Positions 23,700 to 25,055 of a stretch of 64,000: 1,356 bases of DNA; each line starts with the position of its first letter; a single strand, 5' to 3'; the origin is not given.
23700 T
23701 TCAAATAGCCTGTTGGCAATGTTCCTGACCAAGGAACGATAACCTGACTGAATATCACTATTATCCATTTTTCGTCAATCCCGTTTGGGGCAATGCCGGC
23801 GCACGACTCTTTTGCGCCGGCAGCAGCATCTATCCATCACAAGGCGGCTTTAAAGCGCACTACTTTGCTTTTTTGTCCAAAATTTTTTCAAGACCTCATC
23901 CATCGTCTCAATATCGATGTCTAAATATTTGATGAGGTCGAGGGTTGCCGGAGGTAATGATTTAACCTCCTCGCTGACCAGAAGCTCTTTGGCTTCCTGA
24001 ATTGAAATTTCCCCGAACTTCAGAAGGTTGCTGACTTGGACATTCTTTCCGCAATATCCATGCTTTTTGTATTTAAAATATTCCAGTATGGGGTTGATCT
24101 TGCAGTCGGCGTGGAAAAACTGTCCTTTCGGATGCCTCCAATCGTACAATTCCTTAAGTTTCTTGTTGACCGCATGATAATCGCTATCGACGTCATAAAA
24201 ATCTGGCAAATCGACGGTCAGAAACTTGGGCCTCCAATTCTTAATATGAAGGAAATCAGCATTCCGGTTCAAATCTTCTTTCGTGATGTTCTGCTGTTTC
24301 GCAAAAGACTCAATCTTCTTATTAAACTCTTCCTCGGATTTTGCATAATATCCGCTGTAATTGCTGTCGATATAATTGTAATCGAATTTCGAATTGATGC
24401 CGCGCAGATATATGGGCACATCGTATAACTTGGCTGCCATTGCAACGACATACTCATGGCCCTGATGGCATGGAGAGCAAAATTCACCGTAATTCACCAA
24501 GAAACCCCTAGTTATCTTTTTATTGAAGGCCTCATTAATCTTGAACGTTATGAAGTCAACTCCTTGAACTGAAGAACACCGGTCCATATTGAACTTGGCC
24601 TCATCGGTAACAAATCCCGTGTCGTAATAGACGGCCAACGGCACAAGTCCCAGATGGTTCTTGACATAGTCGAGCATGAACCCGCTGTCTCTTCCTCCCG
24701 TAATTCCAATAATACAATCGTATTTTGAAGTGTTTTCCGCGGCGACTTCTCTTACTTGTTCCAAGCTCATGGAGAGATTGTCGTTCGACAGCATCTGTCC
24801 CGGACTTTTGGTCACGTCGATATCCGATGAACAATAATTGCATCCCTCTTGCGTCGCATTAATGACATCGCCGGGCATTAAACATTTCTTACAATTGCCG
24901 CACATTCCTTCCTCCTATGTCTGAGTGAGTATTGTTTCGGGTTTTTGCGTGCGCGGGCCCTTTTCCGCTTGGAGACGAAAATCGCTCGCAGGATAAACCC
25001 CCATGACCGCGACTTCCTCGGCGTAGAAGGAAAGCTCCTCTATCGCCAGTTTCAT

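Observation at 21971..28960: AT-rich ~6.5 kb insert bounded by diverged direct repeats of the fic 3' end, carrying a compact five-gene enzyme operon (candidate cryptic biosynthetic pathway)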

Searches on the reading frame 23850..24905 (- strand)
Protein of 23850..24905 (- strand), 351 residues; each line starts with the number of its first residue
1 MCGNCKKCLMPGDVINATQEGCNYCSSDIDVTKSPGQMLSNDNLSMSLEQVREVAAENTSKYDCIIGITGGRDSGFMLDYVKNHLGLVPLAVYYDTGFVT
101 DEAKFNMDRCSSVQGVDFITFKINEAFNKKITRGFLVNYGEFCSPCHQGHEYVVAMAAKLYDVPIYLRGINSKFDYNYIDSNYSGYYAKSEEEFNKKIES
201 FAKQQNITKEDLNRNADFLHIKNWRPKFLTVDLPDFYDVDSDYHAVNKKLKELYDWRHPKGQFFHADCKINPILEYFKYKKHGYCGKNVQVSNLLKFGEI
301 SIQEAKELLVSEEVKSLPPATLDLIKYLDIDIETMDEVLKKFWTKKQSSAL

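Call 4: search_protein_families(library=pfam, proteins=[window:23850-24905:-], max_evalue=0.01)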
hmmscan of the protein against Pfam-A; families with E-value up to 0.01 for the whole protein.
window:23850-24905:- (351 aa): 0 families

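Call 5: search_protein_families(library=ncbifam, proteins=[window:23850-24905:-], max_evalue=0.01)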
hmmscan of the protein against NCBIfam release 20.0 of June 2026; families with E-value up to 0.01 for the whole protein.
window:23850-24905:- (351 aa): 1 family
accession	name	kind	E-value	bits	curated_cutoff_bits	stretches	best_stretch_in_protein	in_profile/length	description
TIGR03573.1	WbuX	subfamily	8.8e-41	140.5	203.2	1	5-338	4-342/344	N-acetyl sugar amidotransferase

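Call 25: search_solved_structures(query=window:23850-24905:-, max_evalue=0.1, show_alignments=1)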
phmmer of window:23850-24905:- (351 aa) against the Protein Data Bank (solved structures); distinct sequences matched with E-value up to 0.1: 1.
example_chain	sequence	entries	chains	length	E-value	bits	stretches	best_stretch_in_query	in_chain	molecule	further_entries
8wex_A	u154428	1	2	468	0.045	16.5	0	57-172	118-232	N-acetyl sugar amidotransferase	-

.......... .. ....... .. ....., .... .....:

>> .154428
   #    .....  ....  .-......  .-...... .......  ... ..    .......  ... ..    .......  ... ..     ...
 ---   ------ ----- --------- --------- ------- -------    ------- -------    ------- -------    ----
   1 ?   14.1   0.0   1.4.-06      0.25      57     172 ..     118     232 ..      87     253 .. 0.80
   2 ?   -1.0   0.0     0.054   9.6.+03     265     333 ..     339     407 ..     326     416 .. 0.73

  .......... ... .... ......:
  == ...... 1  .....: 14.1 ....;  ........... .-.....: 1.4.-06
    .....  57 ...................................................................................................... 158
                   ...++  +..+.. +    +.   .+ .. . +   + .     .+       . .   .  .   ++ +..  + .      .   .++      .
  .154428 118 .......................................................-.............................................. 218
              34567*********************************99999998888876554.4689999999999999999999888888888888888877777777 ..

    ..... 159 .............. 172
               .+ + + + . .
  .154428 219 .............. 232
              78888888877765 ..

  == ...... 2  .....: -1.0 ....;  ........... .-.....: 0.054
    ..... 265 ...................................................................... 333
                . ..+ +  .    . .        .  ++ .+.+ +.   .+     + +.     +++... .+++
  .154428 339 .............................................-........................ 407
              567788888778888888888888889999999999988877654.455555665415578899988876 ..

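Call 28: find_homologous_proteins(query=window:23850-24905:-, max_evalue=0.00001)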
Query window:23850-24905:- (351 aa): 13 proteins with E <= 0.00001 among 1602 candidates.
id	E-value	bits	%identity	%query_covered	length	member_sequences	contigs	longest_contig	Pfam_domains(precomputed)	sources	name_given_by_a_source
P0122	3.8e-233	791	100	97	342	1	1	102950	-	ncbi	-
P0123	3.7e-202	689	84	97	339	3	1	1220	-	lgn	-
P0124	2.2e-190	651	77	98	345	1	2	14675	-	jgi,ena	-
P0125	1.0e-95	339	45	97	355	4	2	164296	-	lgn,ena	-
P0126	2.5e-91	325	44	97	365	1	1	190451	-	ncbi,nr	ncbi:MAG: hypothetical protein HQK49_06450 [Oligoflexia bacterium]|nr:hypothetical protein [Oligofle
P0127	7.9e-89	317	43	97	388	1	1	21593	-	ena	-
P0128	2.0e-88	315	43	98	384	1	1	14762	-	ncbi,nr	ncbi:MAG: hypothetical protein HQK51_12335 [Oligoflexia bacterium]|nr:hypothetical protein [Oligofle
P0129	3.7e-85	305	44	88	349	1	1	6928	-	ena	-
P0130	6.7e-82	294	39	99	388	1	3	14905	-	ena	-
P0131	7.0e-79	284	40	96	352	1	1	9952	-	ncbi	-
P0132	1.2e-67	247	37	99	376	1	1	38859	-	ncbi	-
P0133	1.1e-9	56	24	97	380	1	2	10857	-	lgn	-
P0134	4.9e-6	44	32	34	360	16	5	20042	PF02540.24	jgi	jgi:N-acetyl sugar amidotransferase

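Call 29: find_encoding_contigs(protein=P0124, flank=10000, max_places=3)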
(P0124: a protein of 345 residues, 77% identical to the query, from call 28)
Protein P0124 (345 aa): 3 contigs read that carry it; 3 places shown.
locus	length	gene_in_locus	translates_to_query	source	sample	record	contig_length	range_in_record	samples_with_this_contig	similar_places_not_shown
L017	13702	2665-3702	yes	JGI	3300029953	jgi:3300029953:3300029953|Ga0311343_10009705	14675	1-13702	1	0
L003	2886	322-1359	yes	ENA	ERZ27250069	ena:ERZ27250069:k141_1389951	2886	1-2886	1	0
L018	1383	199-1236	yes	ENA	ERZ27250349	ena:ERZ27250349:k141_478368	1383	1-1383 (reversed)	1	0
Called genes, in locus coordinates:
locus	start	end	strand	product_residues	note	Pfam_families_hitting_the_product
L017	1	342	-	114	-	?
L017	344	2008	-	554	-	PF02776:TPP_enzyme_N, PF00205:TPP_enzyme_M, PF02775:TPP_enzyme_C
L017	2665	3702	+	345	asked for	-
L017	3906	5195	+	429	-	PF00464:SHMT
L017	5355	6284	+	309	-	PF01820:Dala_Dala_lig_N (weak), PF03133:TTL (faint), PF07478:Dala_Dala_lig_C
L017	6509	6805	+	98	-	-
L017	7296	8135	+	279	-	PF00800:PDT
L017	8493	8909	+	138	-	PF01042:Ribonuc_L-PSP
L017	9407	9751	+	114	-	PF01527:HTH_Tnp_1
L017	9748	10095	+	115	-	PF05717:TnpB_IS66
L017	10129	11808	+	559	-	PF13007:LZ_Tnp_IS66, PF13005:zf-IS66, PF03050:DDE_Tnp_IS66, PF13817:DDE_Tnp_IS66_C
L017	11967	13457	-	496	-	PF02518:HATPase_c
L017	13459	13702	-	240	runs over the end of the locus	PF00072:Response_reg, PF00486:Trans_reg_C (weak)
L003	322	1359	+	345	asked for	-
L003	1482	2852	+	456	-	PF00464:SHMT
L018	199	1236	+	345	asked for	-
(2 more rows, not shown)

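Call 30: find_encoding_contigs(protein=P0125, flank=10000, max_places=3)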
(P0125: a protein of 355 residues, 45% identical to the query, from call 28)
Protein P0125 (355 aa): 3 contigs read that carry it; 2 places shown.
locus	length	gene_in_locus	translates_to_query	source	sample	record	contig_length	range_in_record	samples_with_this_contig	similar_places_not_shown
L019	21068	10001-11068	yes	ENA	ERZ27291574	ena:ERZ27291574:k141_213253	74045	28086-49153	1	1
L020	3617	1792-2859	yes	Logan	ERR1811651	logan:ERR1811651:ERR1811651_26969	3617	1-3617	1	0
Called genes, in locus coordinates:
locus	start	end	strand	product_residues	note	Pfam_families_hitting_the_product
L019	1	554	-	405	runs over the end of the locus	PF00155:Aminotran_1_2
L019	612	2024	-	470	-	-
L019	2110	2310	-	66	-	-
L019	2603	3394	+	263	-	PF13489:Methyltransf_23 (faint), PF05175:MTS (weak), PF13847:Methyltransf_31, PF08241:Methyltransf_11, PF08242:Methyltransf_12, PF13649:Methyltransf_25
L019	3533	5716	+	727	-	PF07715:Plug, PF00593:TonB_dep_Rec_b-barrel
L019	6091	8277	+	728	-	PF07715:Plug, PF00593:TonB_dep_Rec_b-barrel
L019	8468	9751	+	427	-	PF00083:Sugar_tr (faint), PF05977:MFS_3, PF07690:MFS_1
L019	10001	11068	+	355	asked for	-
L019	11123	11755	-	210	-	PF01205:Impact_N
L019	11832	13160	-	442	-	PF12895:ANAPC3 (weak), PF13485:Peptidase_MA_2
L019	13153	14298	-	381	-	PF12705:PDDEXK_1, PF01396:Zn_ribbon_Top1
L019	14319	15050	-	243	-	PF20582:UPF0758_N, PF04002:RadC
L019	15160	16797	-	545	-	PF03577:Peptidase_C69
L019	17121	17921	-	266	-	PF00072:Response_reg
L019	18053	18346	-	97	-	-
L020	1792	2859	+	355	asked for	-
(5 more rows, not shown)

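Call 31: find_encoding_contigs(protein=P0126, flank=10000, max_places=3)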
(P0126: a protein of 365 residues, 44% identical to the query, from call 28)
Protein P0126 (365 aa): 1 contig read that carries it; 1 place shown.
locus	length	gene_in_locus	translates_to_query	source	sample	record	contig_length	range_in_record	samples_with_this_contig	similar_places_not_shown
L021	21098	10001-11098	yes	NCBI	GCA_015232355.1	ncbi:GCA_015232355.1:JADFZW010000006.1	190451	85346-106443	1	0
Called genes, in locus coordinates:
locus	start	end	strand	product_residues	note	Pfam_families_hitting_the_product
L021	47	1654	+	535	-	PF11884:DUF3404 (weak), PF02518:HATPase_c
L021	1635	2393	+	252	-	PF00072:Response_reg, PF00486:Trans_reg_C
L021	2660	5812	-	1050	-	PF00873:ACR_tran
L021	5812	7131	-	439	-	PF02321:OEP (faint)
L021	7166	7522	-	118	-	PF00085:Thioredoxin, PF14595:Thioredoxin_9 (weak), PF13098:Thioredoxin_2, PF13905:Thioredoxin_8 (faint)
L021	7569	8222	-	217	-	PF01022:HTH_5, PF12840:HTH_20, PF00581:Rhodanese (weak)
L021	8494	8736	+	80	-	-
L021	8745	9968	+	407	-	PF00266:Aminotran_5, PF00155:Aminotran_1_2 (weak), PF01212:Beta_elim_lyase (weak), PF01053:Cys_Met_Meta_PP (weak), PF01041:DegT_DnrJ_EryC1 (weak)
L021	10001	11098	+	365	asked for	-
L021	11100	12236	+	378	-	PF01820:Dala_Dala_lig_N, PF02222:ATP-grasp (weak), PF07478:Dala_Dala_lig_C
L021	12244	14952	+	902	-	-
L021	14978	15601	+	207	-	PF04011:LemA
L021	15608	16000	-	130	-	-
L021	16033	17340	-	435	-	PF01235:Na_Ala_symp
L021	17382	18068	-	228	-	PF01177:Asp_Glu_race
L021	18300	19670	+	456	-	PF00989:PAS, PF13188:PAS_8 (weak), PF13426:PAS_9, PF00158:Sigma54_activat, PF14532:Sigma54_activ_2, PF07728:AAA_5 (weak), PF25601:AAA_lid_14, PF02954:HTH_8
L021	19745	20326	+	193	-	-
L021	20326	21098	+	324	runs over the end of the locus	-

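Call 33: search_protein_families(library=ncbifam, proteins=[L017:344-2008:-, L017:5355-6284:+, L017:6509-6805:+, L017:8493-8909:+, L021:8745-9968:+, L021:11100-12236:+, L021:12244-14952:+], max_evalue=0.001)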
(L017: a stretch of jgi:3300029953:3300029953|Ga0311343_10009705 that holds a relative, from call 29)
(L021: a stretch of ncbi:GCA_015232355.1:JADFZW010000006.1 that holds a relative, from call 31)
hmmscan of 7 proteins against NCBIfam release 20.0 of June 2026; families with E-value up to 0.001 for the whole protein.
L017:344-2008:- (554 aa): 55 families (the best 25 are shown)
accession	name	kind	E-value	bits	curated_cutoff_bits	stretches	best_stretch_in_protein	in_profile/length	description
NF006016.1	PRK08155.1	equivalog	8.7e-289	958.6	870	1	2-554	2-554/554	acetolactate synthase large subunit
TIGR00118.1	acolac_lg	equivalog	4.5e-199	662.5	538.35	1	3-553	1-555/557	biosynthetic-type acetolactate synthase large subunit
NF006524.0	PRK08978.1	equivalog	1.7e-198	660.3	738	1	4-552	2-544/548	acetolactate synthase 2 catalytic subunit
NF005651.0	PRK07418.1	subfamily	1.9e-180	601.1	942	1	2-553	18-580/617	acetolactate synthase large subunit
NF004710.0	PRK06048.1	equivalog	1.3e-179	598.3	976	1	3-552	8-557/561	acetolactate synthase large subunit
NF005228.0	PRK06725.1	equivalog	2.2e-175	584.2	991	1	2-552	15-565/571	acetolactate synthase large subunit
NF005860.0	PRK07789.1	equivalog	1.1e-174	582.2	881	1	2-548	33-594/615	acetolactate synthase large subunit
NF004919.0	PRK06276.1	equivalog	2.6e-174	580.8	866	1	4-553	2-558/582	acetolactate synthase large subunit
NF006319.0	PRK08527.1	equivalog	5.5e-173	576.4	905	1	1-552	2-558/565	acetolactate synthase large subunit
NF005824.0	PRK07710.1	equivalog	2.3e-167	557.8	976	1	3-553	17-569/573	acetolactate synthase large subunit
NF006581.0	PRK09107.1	equivalog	3.8e-164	547.2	974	1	2-552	10-573/595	acetolactate synthase 3 large subunit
NF005058.0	PRK06466.1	equivalog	5.1e-158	527.1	951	1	3-551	4-566/574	acetolactate synthase 3 large subunit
NF005584.0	PRK07282.1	equivalog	1.6e-156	522.2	970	1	4-553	11-561/566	acetolactate synthase large subunit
NF006525.0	PRK08979.1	equivalog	4.9e-149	497.3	1084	1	2-551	3-564/572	acetolactate synthase 3 large subunit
NF005364.0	PRK06882.1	equivalog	2.1e-147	491.9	1083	1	2-552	3-565/574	acetolactate synthase 3 large subunit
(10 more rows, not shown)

L017:5355-6284:+ (309 aa): 30 families (the best 25 are shown)
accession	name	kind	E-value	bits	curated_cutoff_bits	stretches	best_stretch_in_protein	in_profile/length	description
NF002378.0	PRK01372.1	subfamily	4.7e-50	170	243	1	3-298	9-297/305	D-alanine--D-alanine ligase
TIGR01205.1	D_ala_D_alaTIGR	subfamily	2.8e-47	161.2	245.65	1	3-296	2-311/318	D-alanine--D-alanine ligase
NF002527.0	PRK01966.1-3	equivalog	2.1e-38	132.3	310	1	51-295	77-321/332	D-alanine--D-alanine ligase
NF002528.0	PRK01966.1-4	subfamily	1.5e-35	122.7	262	1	49-299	98-355/366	D-alanine--D-alanine ligase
NF000091.3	D_ala_D_ser_VanG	exception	8.5e-32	110.3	495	1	53-298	96-339/344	D-alanine--D-serine ligase VanG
NF011169.0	PRK14571.1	equivalog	1.6e-30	106.5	404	1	1-298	1-291/300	D-alanyl-alanine synthetase A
NF000207.3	D_ala_D_ser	equivalog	1.1e-27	97.1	520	1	53-298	92-335/342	D-alanine--D-serine ligase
NF002525.0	PRK01966.1-1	equivalog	3.4e-26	92.1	457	1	50-298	98-346/364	D-alanine--D-alanine ligase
NF002526.0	PRK01966.1-2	equivalog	7.3e-26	90.9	449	1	50-298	93-343/362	D-alanine--D-alanine ligase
NF002529.0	PRK01966.1-5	equivalog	1.4e-22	80.1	472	1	45-298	80-332/348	D-alanine--D-alanine ligase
NF000093.1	D_ala_D_ser_VanN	exception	9.9e-21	74.2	700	1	51-298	91-336/343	D-alanine--D-serine ligase VanN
NF012214.1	D_ala_D_ser_VanC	exception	1.1e-20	74.1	650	1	54-296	98-339/350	D-alanine--D-serine ligase VanC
NF000036.1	D_ala_D_ser_VanE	exception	1.3e-20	73.8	700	1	52-296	92-334/352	D-alanine--D-serine ligase VanE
NF011170.0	PRK14572.1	equivalog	5.1e-20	71.9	489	1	51-283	89-326/351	D-alanyl-alanine synthetase A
NF011168.0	PRK14570.1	equivalog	7.6e-19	68.3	505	1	53-298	90-342/364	D-alanyl-alanine synthetase A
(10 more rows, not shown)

L017:6509-6805:+ (98 aa): 0 families

L017:8493-8909:+ (138 aa): 3 families
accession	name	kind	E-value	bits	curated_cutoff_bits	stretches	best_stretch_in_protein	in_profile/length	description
TIGR00004.1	TIGR00004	subfamily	1.7e-17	63.8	106.25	1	17-135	1-123/125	Rid family detoxifying hydrolase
NF008490.0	PRK11401.1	equivalog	5e-11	42.6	222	1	18-134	3-124/129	enamine/imine deaminase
TIGR03610.1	RutC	equivalog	1e-09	38.5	169.1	1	19-135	5-124/127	pyrimidine utilization protein C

L021:8745-9968:+ (407 aa): 38 families (the best 25 are shown)
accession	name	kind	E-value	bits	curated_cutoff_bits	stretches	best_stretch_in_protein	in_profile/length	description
TIGR03402.1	FeS_nifS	equivalog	4.2e-115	384.6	530.75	1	11-405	1-378/379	cysteine desulfurase NifS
TIGR02006.1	IscS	equivalog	1.2e-95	320.9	643.2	1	10-405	4-383/402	IscS subfamily cysteine desulfurase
NF010611.0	PRK14012.1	equivalog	3.7e-95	319.2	548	1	10-405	6-387/406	IscS subfamily cysteine desulfurase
TIGR03235.1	DNA_S_dndA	equivalog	6.8e-88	295.3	480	1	12-376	1-352/353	cysteine desulfurase DndA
NF002806.0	PRK02948.1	subfamily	9.8e-84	281.5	304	1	11-399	2-374/381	IscS subfamily cysteine desulfurase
TIGR03403.1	nifS_epsilon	equivalog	7.2e-79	265.3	587.7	1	11-403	1-379/382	NifS family cysteine desulfurase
TIGR01979.1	sufS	subfamily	2.4e-46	158.4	475.1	1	9-339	18-362/403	SufS family cysteine desulfurase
TIGR01977.1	am_tr_V_EF2568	hypoth_equivalog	1.1e-43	149.7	377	1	11-299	1-296/376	cysteine desulfurase family protein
NF041166.1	f2_encap_cargo1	exception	2.5e-32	112.8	800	1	11-231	247-464/623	family 2A encapsulin nanocompartment cargo protein cysteine desulfurase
NF006791.0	PRK09295.1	equivalog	8.9e-31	107.3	661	1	11-231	25-242/406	cysteine desulfurase SufS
NF040779.1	Sec_lyase_SclA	exception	1.1e-29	103.5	525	1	11-241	1-227/378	selenocysteine lyase SclA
NF008126.0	PRK10874.1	equivalog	4.4e-27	95.2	607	1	10-338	20-358/401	cysteine desulfurase CsdA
TIGR03392.1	FeS_syn_CsdA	equivalog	5.4e-27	95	493.6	1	9-338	16-355/398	cysteine desulfurase CsdA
TIGR01976.1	am_tr_V_VC1184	hypoth_equivalog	9.5e-20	71.2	352.35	1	3-234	12-238/401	cysteine desulfurase-like protein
TIGR03812.1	tyr_de_CO2_Arch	equivalog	3e-12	46.1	299.4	1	55-200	62-201/375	tyrosine decarboxylase MfnA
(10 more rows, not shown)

L021:11100-12236:+ (378 aa): 42 families (the best 25 are shown)
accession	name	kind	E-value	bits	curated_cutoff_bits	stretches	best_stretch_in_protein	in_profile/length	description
NF002528.0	PRK01966.1-4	subfamily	1.6e-113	379.2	262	1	1-370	2-365/366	D-alanine--D-alanine ligase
NF002526.0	PRK01966.1-2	equivalog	1.4e-98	330.1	449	1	1-375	1-359/362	D-alanine--D-alanine ligase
NF002525.0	PRK01966.1-1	equivalog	2.2e-97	326.3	457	1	1-375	1-362/364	D-alanine--D-alanine ligase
TIGR01205.1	D_ala_D_alaTIGR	subfamily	1.1e-94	317.1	245.65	1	6-363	2-317/318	D-alanine--D-alanine ligase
NF000091.3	D_ala_D_ser_VanG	exception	1.1e-83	280.9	495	1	4-363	1-343/344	D-alanine--D-serine ligase VanG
NF002529.0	PRK01966.1-5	equivalog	4.7e-74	249.4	472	1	1-371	1-344/348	D-alanine--D-alanine ligase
NF002527.0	PRK01966.1-3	equivalog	3.7e-72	243.3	310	1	3-365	2-330/332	D-alanine--D-alanine ligase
NF002378.0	PRK01372.1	subfamily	4.8e-70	235.7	243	2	106-364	59-302/305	D-alanine--D-alanine ligase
NF000207.3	D_ala_D_ser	equivalog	4.1e-69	233.3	520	1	4-363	1-339/342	D-alanine--D-serine ligase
NF011168.0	PRK14570.1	equivalog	7.1e-68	229.6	505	1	3-372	2-355/364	D-alanyl-alanine synthetase A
NF000206.1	D_ala_D_lac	equivalog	3.1e-65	220.4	550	1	1-364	1-341/342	D-alanine--(R)-lactate ligase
NF012215.1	D_ala_D_lac_VanD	exception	5e-63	213.5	700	1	1-366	1-343/343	D-alanine--(R)-lactate ligase VanD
NF011171.0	PRK14573.1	equivalog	1.5e-56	191.8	1015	1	3-376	451-799/809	bifunctional UDP-N-acetylmuramate--L-alanine ligase/D-alanine--D-alanine ligase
NF012216.1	D_ala_D_lac_VanB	exception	4.6e-55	187.2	750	1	1-366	1-342/342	D-alanine--(R)-lactate ligase VanB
NF000372.1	D_ala_D_lac_VanI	exception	1.3e-54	185.8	700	1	1-363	1-340/341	D-alanine--(R)-lactate ligase VanI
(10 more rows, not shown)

L021:12244-14952:+ (902 aa): 14 families
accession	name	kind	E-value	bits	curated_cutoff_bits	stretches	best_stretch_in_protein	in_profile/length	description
NF033796.1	selen_YedE_FdhT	exception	5.5e-40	137.7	350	2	241-401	3-159/387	selenium metabolism membrane protein YedE/FdhT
NF052577.1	ThSTportTsuASprch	equivalog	9.2e-17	61.4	400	2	312-395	239-322/330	thiosulfate transporter TsuA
NF041049.1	thio_trans_TsuA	exception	1.7e-13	50.4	645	1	45-395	8-330/348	thiosulfate utilization transporter TsuA/YeeE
TIGR02037.1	degP_htrA_DO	subfamily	1.1e-12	47.6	416.2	1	542-653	218-328/434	Do family serine endopeptidase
NF040960.1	MamE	equivalog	7.2e-11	41.4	800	1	482-650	344-533/659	magnetosome formation protease MamE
NF041521.1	HhoA_HhoB_HtrA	equivalog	6.8e-09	35.5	450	1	550-646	222-326/335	HhoA/HhoB/HtrA family serine endopeptidase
NF047968.1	SerProtHtrA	equivalog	3.1e-07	30.1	470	1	573-646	279-352/357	serine protease HtrA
NF040965.1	MamP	equivalog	6.1e-07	29.3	300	1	561-647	113-198/290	magnetosome magnetite formation protein MamP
NF007526.1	PRK10139.1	equivalog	1.8e-06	27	756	1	582-643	390-449/456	serine endoprotease DegQ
NF041136.1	MrpORP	equivalog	1.3e-05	24.7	450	0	771-899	242-365/365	iron-sulfur cluster carrier protein MrpORP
NF008189.1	PRK10942.1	equivalog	1.5e-05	23.7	720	1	578-640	407-467/477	serine endoprotease DegP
NF041199.1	trx7_PDZ_seleno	equivalog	0.00031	19.8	300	1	581-645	201-267/390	Trx7/PDZ domain-containing (seleno)protein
NF041616.1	T2SS_C_SYNERG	exception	0.00062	19.2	200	0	582-620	226-264/296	type II secretion system protein GspC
NF040992.1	MamT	equivalog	0.00092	19.6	200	0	501-522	124-145/153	magnetosome protein MamT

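Call 52: predict_structure(alignment_id=A2)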
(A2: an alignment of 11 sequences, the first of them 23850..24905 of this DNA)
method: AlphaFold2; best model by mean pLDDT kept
length: 351 residues; sequences in the alignment: 11
mean_pLDDT: 76.5   pTM: 0.76
mean pLDDT of the five models: 76.5, 69.9, 68.3, 67.9, 67.6
residues with pLDDT >= 90: 65; 70-90: 187; 50-70: 70; < 50: 29
segments of 3 or more residues with pLDDT < 50: 31-39, 172-174, 259-263, 268-270, 346-351
pLDDT, mean of each block of 10 residues (from residue 1): 74 72 71 45 74 88 89 81 90 83 82 91 91 88 83 89 84 52 65 90 94 90 73 70 67 59 50 70 67 78 84 72 85 85 52 32
secondary structure, 60 per line:
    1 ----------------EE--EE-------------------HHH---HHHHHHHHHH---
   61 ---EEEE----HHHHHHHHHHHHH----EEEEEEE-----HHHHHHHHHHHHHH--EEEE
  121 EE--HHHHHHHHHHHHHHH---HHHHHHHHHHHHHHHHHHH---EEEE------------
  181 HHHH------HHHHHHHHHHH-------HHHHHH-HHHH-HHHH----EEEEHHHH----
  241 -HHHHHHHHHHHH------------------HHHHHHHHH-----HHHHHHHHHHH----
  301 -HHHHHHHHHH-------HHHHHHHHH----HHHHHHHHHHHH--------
elements in order: H48-57 E64-67 H72-84 E89-95 H101-114 E117-122 H125-139 H143-161 E165-168 H181-184 H191-201 H209-214 H216-219 H221-224 E229-232 H233-236 H242-253 H272-280 H286-296 H302-311 H319-327 H332-343

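Call 55: find_related_loci(query=A2, collection=metagenome_contigs, flank=8000)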
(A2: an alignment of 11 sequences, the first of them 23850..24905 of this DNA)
Query A2 (351 aa) in metagenome_contigs; peptide patterns used: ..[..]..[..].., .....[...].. (x = any residue, [..] = any of these).
187 stretches matched a pattern; 2 encode a relative of the query (tblastn E <= 1e-3); 2 distinct loci.
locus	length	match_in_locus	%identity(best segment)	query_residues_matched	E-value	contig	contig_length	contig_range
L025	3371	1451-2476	46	5-343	4e-102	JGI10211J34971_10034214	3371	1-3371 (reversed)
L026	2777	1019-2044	45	5-343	1e-100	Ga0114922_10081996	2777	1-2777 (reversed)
